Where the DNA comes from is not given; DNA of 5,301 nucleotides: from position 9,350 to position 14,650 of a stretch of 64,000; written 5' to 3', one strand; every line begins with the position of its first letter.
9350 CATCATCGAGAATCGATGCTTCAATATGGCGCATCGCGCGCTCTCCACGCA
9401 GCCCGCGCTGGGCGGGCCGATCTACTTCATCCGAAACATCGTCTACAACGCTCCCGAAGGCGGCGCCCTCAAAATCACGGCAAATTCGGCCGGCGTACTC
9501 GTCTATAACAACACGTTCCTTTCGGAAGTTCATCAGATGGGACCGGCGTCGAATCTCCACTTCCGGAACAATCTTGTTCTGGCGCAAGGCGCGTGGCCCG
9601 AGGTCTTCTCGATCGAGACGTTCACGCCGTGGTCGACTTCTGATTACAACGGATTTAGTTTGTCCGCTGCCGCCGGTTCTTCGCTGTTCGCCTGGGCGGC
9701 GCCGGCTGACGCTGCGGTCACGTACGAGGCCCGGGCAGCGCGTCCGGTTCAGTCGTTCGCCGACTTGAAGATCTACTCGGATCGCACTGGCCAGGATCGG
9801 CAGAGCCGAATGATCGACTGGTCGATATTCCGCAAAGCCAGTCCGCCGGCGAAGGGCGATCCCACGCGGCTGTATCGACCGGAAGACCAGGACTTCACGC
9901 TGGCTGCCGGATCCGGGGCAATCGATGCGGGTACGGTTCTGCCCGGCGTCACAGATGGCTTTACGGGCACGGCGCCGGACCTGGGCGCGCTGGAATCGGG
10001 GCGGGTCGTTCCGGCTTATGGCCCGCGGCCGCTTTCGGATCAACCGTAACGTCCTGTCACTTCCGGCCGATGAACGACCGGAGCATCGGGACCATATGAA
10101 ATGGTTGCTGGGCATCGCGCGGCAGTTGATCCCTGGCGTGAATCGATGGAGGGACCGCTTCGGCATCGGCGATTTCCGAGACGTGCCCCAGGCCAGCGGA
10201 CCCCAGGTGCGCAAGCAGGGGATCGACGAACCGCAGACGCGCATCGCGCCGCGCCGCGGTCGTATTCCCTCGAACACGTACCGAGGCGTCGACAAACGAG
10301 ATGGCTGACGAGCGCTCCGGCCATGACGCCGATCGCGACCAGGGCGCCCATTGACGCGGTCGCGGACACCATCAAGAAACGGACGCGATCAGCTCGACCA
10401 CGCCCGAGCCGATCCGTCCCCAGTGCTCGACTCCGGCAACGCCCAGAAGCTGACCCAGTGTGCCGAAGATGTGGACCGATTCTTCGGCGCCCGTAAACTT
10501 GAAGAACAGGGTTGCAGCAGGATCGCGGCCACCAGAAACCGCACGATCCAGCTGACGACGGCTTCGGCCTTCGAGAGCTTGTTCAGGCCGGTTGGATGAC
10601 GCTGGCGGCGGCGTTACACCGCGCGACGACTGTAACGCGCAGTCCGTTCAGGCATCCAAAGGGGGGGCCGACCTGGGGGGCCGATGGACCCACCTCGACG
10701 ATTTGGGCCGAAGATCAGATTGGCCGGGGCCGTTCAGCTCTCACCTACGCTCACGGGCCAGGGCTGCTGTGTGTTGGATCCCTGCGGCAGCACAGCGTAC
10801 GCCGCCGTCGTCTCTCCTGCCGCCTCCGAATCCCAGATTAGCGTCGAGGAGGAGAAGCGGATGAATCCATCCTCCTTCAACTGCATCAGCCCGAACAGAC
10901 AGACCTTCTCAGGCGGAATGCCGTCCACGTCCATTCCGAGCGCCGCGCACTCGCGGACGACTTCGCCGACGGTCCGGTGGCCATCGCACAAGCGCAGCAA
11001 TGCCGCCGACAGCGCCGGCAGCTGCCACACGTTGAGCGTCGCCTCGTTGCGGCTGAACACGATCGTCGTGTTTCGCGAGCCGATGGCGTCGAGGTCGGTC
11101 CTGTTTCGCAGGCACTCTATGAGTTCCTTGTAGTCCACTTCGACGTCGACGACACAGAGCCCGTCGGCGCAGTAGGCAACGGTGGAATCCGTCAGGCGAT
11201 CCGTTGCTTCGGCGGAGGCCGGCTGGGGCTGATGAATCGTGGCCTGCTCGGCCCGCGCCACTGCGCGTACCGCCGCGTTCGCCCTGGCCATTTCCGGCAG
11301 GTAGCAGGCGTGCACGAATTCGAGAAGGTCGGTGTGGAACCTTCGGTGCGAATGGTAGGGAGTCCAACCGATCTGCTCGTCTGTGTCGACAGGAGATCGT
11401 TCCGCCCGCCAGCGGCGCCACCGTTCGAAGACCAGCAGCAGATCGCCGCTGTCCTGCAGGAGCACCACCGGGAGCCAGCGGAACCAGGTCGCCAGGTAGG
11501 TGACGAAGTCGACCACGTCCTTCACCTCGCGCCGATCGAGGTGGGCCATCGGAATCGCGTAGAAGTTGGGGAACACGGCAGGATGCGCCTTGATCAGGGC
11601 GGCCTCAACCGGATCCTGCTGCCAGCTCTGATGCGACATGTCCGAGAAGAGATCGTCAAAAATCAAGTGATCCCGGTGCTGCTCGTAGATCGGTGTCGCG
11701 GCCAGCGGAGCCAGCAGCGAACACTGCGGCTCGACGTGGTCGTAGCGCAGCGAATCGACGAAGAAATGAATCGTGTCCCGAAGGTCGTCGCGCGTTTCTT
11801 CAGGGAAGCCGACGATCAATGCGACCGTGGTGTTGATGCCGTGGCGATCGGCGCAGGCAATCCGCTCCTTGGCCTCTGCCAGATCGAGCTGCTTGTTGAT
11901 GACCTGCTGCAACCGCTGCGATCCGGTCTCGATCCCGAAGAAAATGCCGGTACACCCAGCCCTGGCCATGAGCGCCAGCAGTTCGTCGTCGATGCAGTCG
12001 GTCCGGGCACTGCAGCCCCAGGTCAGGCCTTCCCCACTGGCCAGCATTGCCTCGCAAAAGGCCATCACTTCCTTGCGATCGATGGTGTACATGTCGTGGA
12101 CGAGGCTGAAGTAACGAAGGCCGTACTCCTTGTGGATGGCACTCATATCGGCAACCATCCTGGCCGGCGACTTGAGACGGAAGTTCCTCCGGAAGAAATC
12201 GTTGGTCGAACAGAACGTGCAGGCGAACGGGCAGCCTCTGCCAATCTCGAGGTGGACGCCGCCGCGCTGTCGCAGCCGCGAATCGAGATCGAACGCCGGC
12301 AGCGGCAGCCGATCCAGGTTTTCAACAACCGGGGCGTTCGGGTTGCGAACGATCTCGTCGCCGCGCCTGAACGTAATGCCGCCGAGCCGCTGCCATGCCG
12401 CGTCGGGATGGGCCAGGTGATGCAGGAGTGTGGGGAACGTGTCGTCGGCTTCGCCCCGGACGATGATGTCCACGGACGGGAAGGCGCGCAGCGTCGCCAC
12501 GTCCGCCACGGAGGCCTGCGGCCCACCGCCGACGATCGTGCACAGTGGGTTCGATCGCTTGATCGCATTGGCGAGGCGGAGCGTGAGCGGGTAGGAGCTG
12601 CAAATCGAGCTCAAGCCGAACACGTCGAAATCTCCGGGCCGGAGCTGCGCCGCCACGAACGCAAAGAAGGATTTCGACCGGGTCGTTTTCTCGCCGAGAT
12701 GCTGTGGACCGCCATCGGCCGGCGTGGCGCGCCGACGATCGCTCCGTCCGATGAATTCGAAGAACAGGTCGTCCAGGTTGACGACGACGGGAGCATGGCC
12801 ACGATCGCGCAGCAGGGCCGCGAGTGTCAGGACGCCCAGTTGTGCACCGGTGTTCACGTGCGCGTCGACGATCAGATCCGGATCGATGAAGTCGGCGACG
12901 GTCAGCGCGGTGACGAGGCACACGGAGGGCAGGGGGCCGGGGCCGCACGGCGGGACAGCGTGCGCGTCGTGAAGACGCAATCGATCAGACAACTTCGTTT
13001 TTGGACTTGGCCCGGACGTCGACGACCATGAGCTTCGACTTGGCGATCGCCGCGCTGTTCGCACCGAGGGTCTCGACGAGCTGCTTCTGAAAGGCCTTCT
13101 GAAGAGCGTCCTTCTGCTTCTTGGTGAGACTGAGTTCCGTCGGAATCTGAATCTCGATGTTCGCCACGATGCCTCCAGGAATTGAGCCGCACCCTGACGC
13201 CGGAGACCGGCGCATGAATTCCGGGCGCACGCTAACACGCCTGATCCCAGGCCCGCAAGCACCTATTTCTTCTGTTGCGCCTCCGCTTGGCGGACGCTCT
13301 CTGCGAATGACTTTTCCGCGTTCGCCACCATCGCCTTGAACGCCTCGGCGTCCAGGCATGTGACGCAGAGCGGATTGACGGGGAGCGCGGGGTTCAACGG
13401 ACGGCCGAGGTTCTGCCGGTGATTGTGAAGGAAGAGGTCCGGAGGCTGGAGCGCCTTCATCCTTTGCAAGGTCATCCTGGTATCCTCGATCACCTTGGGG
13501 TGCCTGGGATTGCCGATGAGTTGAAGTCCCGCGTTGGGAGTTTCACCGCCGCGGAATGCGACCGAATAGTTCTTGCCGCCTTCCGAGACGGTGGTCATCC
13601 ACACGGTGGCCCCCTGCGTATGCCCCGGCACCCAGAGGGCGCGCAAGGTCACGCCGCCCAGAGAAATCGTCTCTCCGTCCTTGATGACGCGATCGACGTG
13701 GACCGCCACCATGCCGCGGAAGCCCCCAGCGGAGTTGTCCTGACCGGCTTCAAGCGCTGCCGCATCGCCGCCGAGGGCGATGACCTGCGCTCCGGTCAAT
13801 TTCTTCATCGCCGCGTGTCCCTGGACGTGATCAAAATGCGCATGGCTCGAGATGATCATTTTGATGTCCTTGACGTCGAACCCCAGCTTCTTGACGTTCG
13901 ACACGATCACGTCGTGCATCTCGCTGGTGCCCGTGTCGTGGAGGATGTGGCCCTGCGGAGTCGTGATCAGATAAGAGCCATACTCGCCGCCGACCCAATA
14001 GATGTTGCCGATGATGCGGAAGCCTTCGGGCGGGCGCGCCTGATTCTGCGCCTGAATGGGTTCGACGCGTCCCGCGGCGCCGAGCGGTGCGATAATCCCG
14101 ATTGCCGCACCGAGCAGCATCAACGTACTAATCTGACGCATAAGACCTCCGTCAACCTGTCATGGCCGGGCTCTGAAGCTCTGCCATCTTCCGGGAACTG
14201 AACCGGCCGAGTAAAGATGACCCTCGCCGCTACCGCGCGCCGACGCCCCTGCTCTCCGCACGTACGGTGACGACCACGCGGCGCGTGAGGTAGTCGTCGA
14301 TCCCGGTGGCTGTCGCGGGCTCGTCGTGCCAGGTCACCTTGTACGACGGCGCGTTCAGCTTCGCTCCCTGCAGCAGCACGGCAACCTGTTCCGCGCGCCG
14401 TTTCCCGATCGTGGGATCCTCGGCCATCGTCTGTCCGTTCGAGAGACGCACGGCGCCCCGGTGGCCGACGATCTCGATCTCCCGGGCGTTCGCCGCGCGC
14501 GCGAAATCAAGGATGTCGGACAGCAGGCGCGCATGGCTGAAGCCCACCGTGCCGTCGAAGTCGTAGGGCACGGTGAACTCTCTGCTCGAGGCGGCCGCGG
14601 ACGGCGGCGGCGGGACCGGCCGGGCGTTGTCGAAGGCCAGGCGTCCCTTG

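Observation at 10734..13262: Minimal RiPP-like module: 60-aa Lys-rich ORF directly upstream of a B12-radical-SAM enzyme with a C-terminal PqqD/RRE domain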

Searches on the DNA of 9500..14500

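Call 62: search_rna_families(source=window, start=9500, end=14500, threshold=evalue, max_evalue=1)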
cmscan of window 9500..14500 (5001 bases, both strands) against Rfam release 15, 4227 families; matches with E-value up to 1: 1.
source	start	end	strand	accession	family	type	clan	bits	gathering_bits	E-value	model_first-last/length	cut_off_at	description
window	10515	10593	-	RF00223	IRES_Bip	Cis-reg; IRES;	-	20.4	40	0.0044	1-263/263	no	bip internal ribosome entry site (IRES)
